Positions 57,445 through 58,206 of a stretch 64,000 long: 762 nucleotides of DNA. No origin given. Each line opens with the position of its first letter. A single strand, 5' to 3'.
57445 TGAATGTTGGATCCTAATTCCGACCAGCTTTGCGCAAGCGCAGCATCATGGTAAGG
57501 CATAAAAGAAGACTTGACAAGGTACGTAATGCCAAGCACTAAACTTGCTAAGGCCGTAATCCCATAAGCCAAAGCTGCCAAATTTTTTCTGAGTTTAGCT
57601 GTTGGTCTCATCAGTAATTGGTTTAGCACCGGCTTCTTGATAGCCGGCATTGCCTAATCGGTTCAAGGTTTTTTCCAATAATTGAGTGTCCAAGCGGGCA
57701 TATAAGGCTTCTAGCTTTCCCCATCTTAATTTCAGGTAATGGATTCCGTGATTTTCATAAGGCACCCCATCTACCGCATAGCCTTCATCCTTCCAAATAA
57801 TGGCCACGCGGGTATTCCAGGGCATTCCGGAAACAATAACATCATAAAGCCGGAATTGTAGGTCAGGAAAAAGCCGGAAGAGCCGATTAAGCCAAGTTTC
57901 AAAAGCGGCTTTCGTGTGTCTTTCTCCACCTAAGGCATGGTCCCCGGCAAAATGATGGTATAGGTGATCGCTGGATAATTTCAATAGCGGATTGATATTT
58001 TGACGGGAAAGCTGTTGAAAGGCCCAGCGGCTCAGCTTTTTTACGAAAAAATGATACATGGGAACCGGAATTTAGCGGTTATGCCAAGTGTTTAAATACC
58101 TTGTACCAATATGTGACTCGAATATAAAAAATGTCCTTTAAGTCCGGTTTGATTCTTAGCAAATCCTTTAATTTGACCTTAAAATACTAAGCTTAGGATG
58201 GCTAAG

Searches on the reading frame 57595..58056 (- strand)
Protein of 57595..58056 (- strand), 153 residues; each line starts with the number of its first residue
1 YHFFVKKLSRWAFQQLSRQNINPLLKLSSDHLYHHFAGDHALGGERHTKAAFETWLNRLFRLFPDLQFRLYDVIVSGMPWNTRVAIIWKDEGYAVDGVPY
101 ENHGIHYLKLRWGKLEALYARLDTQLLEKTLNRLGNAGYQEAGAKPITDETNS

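Call 25: search_protein_families(library=pfam, proteins=[window:57595-58056:-], max_evalue=0.00001)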
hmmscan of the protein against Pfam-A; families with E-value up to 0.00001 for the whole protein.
window:57595-58056:- (153 aa): 1 family
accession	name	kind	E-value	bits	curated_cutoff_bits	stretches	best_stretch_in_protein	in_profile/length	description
PF12680.13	SnoaL_2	-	3.5e-07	31.2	27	1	15-115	7-99/102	SnoaL-like domain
